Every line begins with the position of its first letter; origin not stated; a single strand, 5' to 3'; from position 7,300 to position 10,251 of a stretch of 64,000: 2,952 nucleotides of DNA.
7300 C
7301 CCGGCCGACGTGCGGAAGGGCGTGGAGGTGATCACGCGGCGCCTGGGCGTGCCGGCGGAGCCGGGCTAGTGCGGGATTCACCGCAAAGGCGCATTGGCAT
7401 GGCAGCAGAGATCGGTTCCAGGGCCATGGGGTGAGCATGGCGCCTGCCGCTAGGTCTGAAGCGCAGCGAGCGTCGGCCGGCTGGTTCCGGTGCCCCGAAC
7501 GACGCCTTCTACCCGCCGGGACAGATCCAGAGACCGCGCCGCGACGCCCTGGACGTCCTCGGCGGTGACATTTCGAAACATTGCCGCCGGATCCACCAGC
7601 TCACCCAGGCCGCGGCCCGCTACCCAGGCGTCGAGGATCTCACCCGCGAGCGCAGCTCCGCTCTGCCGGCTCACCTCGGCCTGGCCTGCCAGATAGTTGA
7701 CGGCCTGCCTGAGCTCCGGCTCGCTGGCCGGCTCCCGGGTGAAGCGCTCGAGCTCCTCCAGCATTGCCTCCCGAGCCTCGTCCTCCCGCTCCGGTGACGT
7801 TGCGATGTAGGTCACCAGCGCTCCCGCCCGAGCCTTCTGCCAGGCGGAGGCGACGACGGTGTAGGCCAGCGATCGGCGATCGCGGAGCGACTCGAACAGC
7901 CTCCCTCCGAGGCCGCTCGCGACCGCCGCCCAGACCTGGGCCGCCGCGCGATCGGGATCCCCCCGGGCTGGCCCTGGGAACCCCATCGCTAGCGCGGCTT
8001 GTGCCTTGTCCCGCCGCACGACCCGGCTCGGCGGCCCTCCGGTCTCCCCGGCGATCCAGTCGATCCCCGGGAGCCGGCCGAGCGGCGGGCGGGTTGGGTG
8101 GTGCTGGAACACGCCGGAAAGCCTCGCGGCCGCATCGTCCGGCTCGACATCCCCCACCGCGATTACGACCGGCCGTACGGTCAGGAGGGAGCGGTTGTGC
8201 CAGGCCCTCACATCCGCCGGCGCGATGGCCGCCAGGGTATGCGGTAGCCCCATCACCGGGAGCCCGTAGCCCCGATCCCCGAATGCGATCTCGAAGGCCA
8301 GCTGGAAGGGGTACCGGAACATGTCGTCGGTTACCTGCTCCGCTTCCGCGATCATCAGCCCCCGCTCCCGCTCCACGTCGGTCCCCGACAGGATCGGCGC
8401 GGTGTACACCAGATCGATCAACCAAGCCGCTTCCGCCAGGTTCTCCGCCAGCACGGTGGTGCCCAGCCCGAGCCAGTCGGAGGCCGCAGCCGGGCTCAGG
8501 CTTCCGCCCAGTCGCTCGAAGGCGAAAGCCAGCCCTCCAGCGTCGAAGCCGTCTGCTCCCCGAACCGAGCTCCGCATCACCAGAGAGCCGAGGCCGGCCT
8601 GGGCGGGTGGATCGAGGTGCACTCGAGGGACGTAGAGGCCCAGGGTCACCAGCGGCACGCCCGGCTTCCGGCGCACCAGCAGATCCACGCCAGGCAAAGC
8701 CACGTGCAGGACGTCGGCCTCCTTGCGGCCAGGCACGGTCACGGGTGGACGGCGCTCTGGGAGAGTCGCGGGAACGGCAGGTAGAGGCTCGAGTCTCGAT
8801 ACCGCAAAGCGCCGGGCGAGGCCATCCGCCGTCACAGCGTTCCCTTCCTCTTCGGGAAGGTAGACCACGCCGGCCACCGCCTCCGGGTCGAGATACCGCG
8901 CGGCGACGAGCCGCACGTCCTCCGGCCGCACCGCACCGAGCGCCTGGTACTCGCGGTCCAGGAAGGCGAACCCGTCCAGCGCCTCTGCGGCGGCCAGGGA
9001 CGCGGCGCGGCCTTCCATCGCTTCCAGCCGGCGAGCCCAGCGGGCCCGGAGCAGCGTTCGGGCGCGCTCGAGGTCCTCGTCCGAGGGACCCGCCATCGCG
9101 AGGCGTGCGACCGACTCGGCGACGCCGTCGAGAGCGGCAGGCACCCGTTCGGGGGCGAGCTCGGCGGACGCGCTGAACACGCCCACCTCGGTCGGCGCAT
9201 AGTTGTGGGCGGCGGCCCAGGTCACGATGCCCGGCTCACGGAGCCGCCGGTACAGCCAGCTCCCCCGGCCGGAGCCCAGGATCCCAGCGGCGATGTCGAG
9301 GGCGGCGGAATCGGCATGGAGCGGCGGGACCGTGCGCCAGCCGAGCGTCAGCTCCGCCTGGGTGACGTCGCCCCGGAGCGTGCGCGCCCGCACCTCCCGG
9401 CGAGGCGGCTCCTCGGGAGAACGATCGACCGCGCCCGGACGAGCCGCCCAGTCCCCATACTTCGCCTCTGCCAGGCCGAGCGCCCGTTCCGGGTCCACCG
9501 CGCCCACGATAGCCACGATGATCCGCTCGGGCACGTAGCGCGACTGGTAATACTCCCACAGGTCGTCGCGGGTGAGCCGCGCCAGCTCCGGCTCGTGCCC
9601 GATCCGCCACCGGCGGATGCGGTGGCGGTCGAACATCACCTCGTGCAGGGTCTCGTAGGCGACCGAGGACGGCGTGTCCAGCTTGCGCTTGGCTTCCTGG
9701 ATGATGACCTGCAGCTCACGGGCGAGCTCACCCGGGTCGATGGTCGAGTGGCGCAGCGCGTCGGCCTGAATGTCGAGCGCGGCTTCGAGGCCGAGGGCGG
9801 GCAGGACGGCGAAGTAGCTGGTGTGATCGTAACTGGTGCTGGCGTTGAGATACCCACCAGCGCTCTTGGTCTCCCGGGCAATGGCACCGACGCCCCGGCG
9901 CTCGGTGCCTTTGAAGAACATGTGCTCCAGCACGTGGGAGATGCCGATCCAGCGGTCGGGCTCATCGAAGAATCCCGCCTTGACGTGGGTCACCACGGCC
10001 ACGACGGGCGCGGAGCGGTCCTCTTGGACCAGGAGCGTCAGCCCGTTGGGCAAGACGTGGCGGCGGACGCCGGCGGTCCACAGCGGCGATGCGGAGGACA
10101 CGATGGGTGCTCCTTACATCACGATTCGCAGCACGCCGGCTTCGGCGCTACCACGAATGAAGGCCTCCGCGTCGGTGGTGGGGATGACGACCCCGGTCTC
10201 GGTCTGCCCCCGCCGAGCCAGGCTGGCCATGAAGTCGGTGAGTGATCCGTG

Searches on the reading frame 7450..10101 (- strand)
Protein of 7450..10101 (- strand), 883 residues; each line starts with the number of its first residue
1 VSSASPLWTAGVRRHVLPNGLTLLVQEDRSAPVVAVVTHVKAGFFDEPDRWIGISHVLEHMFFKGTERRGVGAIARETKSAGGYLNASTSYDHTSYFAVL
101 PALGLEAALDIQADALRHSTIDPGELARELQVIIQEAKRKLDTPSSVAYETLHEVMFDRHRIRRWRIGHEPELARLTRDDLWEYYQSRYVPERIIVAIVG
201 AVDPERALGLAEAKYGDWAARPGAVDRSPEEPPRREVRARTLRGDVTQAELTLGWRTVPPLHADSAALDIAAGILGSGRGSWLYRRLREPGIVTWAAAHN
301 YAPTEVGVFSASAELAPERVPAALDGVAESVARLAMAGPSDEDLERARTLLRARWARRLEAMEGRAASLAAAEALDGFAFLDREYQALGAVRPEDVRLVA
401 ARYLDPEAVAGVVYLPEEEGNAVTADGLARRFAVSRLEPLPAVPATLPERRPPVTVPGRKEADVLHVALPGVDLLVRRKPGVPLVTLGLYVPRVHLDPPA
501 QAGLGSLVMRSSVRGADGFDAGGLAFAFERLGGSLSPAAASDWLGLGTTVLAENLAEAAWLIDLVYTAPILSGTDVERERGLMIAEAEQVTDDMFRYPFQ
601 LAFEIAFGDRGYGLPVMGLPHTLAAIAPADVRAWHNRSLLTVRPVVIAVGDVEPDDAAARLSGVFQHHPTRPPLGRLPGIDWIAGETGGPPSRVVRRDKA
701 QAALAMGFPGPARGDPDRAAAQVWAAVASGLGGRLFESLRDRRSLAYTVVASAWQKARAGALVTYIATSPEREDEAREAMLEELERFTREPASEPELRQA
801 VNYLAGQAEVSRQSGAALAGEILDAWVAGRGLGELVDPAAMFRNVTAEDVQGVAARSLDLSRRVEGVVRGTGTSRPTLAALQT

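Call 23: search_protein_families(library=pfam, proteins=[window:7450-10101:-], max_evalue=0.00001)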
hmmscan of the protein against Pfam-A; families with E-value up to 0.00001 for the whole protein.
window:7450-10101:- (883 aa): 2 families
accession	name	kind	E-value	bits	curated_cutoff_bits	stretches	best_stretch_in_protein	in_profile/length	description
PF05193.26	Peptidase_M16_C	-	4.7e-56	190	23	2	176-350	2-180/181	Peptidase M16 inactive domain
PF00675.25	Peptidase_M16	-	8.2e-29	100.9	22.3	1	24-162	3-141/149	Insulinase (Peptidase family M16)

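Call 60: search_protein_families(library=ncbifam, proteins=[window:7450-10101:-], max_evalue=1e-8)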
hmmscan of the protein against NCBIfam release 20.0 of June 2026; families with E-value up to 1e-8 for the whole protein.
window:7450-10101:- (883 aa): 4 families
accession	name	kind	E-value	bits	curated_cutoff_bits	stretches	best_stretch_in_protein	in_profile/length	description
NF047422.1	YfmF_fam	equivalog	1.3e-35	123.2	285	2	126-402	124-400/412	EF-P 5-aminopentanol modification-associated protein YfmF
TIGR02110.1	PQQ_syn_pqqF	equivalog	5.4e-20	71.7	320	1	13-205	1-197/697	pyrroloquinoline quinone biosynthesis protein PqqF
NF047421.1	YfmH_fam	equivalog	9.5e-16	58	250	1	53-411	61-418/425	EF-P 5-aminopentanol modification-associated protein YfmH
NF011681.0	PRK15101.1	equivalog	1.2e-10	40.1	765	1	17-136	49-169/961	pitrilysin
